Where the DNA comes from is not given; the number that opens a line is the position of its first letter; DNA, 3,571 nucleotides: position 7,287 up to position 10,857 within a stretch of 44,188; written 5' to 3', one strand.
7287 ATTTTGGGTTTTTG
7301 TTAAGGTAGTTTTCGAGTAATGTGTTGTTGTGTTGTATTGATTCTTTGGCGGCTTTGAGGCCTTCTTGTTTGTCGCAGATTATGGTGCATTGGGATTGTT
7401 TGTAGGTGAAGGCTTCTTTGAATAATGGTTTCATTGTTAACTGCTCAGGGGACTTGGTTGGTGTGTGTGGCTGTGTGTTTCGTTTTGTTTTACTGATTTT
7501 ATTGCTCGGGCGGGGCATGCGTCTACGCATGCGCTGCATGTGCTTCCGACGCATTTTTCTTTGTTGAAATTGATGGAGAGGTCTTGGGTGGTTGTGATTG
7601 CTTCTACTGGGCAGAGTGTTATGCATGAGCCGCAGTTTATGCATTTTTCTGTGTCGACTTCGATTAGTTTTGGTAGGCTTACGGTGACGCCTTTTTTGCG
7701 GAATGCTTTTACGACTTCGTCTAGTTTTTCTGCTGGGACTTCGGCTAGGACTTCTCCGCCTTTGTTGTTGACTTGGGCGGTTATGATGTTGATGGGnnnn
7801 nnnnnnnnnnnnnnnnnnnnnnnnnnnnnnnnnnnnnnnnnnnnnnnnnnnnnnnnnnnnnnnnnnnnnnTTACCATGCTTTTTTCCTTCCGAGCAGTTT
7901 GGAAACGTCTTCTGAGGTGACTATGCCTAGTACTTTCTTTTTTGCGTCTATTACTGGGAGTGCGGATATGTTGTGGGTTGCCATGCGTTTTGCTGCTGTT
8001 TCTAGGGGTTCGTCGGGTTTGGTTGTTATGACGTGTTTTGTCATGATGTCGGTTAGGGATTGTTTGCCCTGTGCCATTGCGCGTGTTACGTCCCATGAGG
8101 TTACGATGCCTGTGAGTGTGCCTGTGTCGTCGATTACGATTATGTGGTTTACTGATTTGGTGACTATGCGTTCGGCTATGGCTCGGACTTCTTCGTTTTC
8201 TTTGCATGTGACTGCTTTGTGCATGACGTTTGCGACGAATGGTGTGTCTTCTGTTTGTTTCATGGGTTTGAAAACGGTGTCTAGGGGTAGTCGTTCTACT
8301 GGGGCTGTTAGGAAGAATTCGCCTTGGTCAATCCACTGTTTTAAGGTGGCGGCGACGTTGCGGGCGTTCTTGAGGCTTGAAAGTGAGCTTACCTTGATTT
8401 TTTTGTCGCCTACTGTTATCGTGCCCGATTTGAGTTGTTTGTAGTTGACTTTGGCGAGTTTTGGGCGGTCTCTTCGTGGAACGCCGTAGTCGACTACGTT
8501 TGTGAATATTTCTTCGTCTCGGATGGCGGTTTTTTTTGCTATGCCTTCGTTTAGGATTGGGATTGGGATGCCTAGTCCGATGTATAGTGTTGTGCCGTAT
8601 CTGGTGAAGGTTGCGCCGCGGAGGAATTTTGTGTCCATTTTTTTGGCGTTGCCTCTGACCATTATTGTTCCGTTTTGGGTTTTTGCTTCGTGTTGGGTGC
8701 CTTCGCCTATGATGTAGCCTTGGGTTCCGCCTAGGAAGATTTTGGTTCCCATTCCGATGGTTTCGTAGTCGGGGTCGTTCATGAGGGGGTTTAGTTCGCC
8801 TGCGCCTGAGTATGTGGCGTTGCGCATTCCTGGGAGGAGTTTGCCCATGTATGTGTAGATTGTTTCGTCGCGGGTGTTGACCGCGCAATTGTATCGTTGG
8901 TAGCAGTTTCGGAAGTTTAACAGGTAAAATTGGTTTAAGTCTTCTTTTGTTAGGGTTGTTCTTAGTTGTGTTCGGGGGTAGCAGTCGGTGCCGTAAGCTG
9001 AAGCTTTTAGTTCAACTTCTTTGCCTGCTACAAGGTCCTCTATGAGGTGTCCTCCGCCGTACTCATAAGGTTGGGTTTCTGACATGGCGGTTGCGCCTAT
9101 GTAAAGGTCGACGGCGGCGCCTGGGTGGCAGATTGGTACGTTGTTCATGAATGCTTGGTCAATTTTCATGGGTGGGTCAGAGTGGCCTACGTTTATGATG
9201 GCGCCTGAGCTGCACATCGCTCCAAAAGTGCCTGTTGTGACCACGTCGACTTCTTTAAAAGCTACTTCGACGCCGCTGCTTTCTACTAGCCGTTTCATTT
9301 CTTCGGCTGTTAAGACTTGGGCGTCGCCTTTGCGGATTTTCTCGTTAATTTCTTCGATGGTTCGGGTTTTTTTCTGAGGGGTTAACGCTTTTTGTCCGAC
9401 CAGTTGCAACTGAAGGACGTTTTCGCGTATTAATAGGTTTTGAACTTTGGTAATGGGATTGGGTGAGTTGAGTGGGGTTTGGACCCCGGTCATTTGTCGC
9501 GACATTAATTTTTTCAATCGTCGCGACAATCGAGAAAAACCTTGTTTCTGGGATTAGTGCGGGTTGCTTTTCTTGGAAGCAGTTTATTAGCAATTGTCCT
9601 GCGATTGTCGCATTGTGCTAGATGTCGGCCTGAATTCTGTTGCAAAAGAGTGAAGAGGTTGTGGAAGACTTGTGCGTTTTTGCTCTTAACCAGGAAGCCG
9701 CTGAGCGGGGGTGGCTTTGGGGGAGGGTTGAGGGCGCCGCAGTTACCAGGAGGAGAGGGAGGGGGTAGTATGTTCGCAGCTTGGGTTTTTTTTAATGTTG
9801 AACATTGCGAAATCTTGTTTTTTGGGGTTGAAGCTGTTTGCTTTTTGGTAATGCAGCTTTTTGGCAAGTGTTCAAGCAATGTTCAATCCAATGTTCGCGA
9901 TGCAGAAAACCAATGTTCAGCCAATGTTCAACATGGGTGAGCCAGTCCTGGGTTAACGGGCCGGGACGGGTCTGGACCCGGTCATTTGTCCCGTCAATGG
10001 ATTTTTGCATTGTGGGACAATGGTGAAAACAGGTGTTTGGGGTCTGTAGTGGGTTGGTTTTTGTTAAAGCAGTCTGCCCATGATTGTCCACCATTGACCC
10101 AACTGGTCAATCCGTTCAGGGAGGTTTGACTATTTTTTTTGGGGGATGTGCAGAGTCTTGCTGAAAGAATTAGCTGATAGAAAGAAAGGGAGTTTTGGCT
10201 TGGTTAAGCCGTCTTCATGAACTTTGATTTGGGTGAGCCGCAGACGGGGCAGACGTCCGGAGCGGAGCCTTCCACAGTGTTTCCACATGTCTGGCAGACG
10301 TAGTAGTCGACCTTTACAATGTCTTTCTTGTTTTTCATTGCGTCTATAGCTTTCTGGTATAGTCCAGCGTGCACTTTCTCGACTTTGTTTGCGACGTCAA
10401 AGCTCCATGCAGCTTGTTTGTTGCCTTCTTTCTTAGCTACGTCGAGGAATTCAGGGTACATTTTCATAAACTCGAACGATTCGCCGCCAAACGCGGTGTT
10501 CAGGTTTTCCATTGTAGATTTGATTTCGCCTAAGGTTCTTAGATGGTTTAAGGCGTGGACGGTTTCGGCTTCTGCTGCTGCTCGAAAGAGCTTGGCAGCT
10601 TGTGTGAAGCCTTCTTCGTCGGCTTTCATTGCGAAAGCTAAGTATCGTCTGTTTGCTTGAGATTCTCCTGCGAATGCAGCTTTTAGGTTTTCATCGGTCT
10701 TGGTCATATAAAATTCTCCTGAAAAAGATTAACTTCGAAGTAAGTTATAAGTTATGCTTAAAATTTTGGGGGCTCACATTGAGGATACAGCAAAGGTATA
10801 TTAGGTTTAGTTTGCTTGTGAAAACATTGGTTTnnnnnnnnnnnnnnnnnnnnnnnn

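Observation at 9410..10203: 0.8-kb gene-free, motif-dense gap in an otherwise overlapping-gene region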

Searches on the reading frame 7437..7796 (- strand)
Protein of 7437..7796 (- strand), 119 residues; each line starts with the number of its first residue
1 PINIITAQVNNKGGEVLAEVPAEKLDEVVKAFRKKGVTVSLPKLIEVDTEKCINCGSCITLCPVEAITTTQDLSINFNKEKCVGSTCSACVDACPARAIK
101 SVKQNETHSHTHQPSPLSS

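Call 71: search_protein_families(library=pfam, proteins=[window:7437-7796:-], max_evalue=0.001)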
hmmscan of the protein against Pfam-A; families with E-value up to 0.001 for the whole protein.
window:7437-7796:- (119 aa): 12 families
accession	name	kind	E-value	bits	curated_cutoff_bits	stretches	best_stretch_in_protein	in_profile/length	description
PF12838.12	Fer4_7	-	2.9e-13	50.5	27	2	51-98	1-52/52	4Fe-4S dicluster domain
PF00037.32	Fer4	-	5.3e-13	48.6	21.1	1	45-68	1-24/24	4Fe-4S binding domain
PF12837.12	Fer4_6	-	1.3e-12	47.4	25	2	45-67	2-24/24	4Fe-4S binding domain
PF13237.11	Fer4_10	-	8.5e-11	42.1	25.5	1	45-95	2-53/53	4Fe-4S dicluster domain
PF14697.11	Fer4_21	-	1.6e-10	41.4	35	1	47-99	3-57/59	4Fe-4S dicluster domain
PF12797.12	Fer4_2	-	1.5e-09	37.6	24.5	1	45-64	3-22/22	4Fe-4S binding domain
PF13484.11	Fer4_16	-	1.4e-08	35.8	30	1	51-82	1-29/66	4Fe-4S double cluster binding domain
PF13187.11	Fer4_9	-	5.3e-08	33.2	27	1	51-99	1-52/52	4Fe-4S dicluster domain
PF25160.1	LdpA_Fe-S-bd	-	4.7e-07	29.9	27.6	1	46-70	22-46/49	LdpA Fe-S cluster-binding domain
PF12800.12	Fer4_4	-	7.1e-06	26.4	24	0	49-64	1-16/17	4Fe-4S binding domain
PF12798.12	Fer4_3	-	0.00036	21.6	27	0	52-66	1-15/15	4Fe-4S binding domain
PF13534.11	Fer4_17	-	0.00037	21.4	22.2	0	51-69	1-19/61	4Fe-4S dicluster domain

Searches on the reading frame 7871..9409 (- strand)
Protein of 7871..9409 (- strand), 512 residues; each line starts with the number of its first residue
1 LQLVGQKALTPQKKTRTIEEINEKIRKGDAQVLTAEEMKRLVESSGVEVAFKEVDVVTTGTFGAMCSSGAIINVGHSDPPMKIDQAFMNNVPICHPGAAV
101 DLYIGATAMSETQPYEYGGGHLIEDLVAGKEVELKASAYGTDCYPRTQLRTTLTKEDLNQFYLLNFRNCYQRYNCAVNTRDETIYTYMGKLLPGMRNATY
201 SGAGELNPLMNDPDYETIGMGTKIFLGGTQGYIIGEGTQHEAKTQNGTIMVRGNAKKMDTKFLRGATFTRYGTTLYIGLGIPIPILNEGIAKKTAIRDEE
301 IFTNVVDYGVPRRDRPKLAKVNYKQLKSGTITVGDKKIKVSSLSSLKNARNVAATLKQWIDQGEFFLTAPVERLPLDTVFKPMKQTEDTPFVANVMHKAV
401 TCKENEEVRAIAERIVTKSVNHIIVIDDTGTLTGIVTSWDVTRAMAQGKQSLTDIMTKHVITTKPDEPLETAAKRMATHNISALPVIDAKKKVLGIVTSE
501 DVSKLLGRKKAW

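Call 14: find_related_loci(query=window:7874-9409:-, collection=genome_contigs, flank=6000)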
Query seq(512 aa) (512 aa) in genome_contigs; peptide patterns used: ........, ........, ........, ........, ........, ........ (x = any residue, [..] = any of these).
267 stretches matched a pattern; 206 encode a relative of the query (tblastn E <= 1e-3); the best 80 are kept; 80 distinct loci.
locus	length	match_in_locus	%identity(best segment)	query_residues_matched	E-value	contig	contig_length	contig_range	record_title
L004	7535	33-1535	86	8-508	0e+0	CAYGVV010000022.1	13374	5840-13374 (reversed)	MAG TPA_asm: uncultured Candidatus Bathyarchaeia archaeon isolate ERP119294_co3_43 genome assembly, contig: NODE_3287_le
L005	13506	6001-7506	86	9-510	0e+0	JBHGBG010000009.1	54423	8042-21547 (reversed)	MAG: Candidatus Bathyarchaeia archaeon isolate SBS.BIN.29 SBSBIN29_contig_9, whole genome shotgun sequence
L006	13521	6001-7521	84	6-512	0e+0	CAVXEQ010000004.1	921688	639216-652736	MAG: Candidatus Bathyarchaeota archaeon isolate MFD02416.bin.1.259 genome assembly, contig: contig_11348, whole genome s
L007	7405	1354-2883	84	3-512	0e+0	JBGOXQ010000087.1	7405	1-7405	MAG: Candidatus Bathyarchaeia archaeon isolate OBJ_0618_130150_63 k141_200125_length_7405_cov_19.0000, whole genome shot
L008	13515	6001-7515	84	6-510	0e+0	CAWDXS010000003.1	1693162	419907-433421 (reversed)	MAG: Candidatus Bathyarchaeota archaeon isolate MFD04408.bin.1.32 genome assembly, contig: contig_23657, whole genome sh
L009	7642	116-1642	83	1-509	0e+0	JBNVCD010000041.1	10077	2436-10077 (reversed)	MAG: Candidatus Bathyarchaeia archaeon isolate A05DMB21 NODE_41_length_10077_cov_3.247655, whole genome shotgun sequence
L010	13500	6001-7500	84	9-508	0e+0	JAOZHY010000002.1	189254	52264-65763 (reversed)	MAG: Candidatus Bathyarchaeota archaeon isolate SRBZ_5 k147_449304, whole genome shotgun sequence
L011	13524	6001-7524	83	2-509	0e+0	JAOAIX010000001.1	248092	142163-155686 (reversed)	MAG: Candidatus Bathyarchaeota archaeon isolate SKW112 NODE_1_length_248092_cov_6.518622, whole genome shotgun sequence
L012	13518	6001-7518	84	3-509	0e+0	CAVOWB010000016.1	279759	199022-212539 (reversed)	MAG: Candidatus Bathyarchaeota archaeon isolate MFD00032.bin.1.220 genome assembly, contig: contig_56313, whole genome s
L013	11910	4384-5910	83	1-509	0e+0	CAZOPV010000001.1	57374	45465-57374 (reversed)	MAG TPA_asm: uncultured Candidatus Bathyarchaeia archaeon isolate SRP231805_co4_129 genome assembly, contig: k141_301520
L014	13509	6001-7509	83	6-508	0e+0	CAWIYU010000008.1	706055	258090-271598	MAG: Candidatus Bathyarchaeota archaeon isolate MFD05942.bin.2.52 genome assembly, contig: contig_33281, whole genome sh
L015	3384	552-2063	81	9-512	0e+0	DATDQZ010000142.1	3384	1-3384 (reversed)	MAG TPA_asm: Candidatus Bathyarchaeia archaeon isolate SMAG_U7964 k141_1940679, whole genome shotgun sequence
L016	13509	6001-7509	84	6-508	0e+0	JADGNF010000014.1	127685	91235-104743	Candidatus Bathyarchaeota archaeon isolate Chersky_322 k127_2407606, whole genome shotgun sequence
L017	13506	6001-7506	83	9-510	0e+0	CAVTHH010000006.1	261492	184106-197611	MAG: Candidatus Bathyarchaeota archaeon isolate MFD05942.bin.2.194 genome assembly, contig: contig_29942, whole genome s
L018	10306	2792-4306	81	9-512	0e+0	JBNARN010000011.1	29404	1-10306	MAG: Candidatus Bathyarchaeales archaeon isolate Kamch4316-2DMB-16 bin3.fa-11, whole genome shotgun sequence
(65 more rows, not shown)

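Call 71: search_protein_families(library=pfam, proteins=[window:7871-9409:-], max_evalue=0.001)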
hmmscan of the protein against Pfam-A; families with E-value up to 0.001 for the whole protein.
window:7871-9409:- (512 aa): 2 families
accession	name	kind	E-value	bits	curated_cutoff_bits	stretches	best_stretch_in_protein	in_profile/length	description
PF01837.22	HcyBio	-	1.8e-143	478.1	26.2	1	30-367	1-349/349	Homocysteine biosynthesis enzyme, sulfur-incorporation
PF00571.33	CBS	-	7.2e-26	90.7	24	2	453-506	2-55/57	CBS domain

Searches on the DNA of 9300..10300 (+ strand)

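Call 7: search_rna_families(source=window, start=9300, end=10300, threshold=evalue, max_evalue=10)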
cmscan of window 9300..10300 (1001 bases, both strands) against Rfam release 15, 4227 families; matches with E-value up to 10: 2.
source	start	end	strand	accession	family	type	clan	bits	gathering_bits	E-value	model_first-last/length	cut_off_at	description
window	9804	9885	+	RF01045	mir-544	Gene; miRNA;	-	15.8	66.5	9.5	1-84/84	no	mir-544 microRNA precursor family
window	9896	9942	+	RF01130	sR46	Gene; snRNA; snoRNA; CD-box;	-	13.4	50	2.9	1-56/56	no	Small nucleolar RNA sR46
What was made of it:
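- On Known structured RNA families (Rfam 15): Within 9300-10300 the best E-values are 2.9 and 9.5 (call 7).
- There is no Rfam match at E <= 10 (call 7).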

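Call 43: search_dna_similar(query=window:9443-10145:+, collection=plasmids, mode=distant, max_evalue=0.01)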
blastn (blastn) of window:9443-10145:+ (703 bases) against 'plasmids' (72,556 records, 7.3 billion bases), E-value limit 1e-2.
No match.

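Call 44: search_dna_similar(query=window:9443-10145:+, collection=phages, mode=distant, max_evalue=0.01)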
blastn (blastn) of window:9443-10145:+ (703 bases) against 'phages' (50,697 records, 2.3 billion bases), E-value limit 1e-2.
No match.

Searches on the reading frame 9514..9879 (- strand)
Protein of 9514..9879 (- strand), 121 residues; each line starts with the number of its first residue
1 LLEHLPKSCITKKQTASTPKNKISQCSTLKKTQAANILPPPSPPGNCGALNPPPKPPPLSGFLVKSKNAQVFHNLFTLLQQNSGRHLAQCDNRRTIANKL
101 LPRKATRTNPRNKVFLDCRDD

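Call 39: find_homologous_proteins(query=window:9517-9879:-, max_evalue=0.001)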
Query seq(121 aa) (121 aa): 1 proteins with E <= 0.001 among 9 candidates.
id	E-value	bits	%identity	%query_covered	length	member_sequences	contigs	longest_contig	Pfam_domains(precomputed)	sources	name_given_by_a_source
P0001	3.2e-14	71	58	58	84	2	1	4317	-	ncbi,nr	ncbi:MAG TPA: hypothetical protein VMD05_03860, partial [Candidatus Nanoarchaeia archaeon]|nr:hypoth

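Call 40: find_encoding_contigs(protein=P0001, flank=10000)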
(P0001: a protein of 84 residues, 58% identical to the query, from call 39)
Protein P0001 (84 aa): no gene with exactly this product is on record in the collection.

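Call 70: search_protein_families(library=pfam, proteins=[window:9514-9879:-], max_evalue=0.001)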
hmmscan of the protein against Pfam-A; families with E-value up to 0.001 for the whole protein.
window:9514-9879:- (121 aa): 0 families

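Call 73: list_cluster_members(proteins=[P0001, P0005, P0003])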
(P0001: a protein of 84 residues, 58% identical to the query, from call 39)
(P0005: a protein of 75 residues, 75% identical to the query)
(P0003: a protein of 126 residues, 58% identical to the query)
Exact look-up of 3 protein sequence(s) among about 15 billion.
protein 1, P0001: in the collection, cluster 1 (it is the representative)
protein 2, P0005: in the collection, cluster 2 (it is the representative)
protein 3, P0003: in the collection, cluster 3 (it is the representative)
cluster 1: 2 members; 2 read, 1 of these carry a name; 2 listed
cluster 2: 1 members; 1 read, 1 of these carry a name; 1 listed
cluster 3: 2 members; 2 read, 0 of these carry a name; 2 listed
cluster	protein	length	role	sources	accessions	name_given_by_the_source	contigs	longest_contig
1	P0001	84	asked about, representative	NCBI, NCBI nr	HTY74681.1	MAG TPA: hypothetical protein VMD05_03860, partial [Candidatus Nanoarchaeia archaeon] | hypothetical protein [Candidatus Nanoarchaeia archaeon]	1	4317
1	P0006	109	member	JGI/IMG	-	-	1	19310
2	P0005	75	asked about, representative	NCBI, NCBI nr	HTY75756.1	MAG TPA: hypothetical protein VMD05_09355 [Candidatus Nanoarchaeia archaeon] | hypothetical protein [Candidatus Nanoarchaeia archaeon]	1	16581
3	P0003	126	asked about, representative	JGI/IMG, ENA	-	-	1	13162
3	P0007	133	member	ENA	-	-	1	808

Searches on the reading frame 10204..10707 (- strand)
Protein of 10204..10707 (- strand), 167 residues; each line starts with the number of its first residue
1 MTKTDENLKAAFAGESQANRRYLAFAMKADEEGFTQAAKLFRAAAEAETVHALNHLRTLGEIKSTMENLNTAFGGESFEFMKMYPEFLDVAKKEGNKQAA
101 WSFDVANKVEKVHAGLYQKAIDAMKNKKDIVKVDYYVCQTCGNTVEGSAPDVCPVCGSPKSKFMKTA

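Call 10: find_encoding_contigs(protein=window:10204-10707:-, flank=10000, max_places=10)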
Protein window:10204-10707:- (167 aa): 3 contigs read that carry it; 3 places shown.
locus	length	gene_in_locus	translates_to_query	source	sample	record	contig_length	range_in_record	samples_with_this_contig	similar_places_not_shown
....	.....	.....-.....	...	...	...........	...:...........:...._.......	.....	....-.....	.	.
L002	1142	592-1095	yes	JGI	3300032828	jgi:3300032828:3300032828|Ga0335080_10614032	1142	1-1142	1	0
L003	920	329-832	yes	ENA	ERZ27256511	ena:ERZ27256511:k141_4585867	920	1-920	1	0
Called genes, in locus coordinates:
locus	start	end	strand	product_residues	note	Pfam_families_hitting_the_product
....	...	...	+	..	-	-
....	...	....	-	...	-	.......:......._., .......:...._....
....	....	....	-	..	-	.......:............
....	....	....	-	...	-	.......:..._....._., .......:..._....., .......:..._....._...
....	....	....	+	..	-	-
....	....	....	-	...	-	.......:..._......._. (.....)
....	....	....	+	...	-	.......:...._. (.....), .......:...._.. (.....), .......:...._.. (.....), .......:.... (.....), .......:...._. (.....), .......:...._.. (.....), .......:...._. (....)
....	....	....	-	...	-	-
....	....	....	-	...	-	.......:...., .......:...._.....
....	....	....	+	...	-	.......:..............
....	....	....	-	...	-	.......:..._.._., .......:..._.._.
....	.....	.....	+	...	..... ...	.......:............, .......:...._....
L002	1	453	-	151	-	?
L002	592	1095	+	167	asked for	PF02915:Rubrerythrin, PF21349:RUBY_RBDX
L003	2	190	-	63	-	?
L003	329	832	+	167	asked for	PF02915:Rubrerythrin, PF21349:RUBY_RBDX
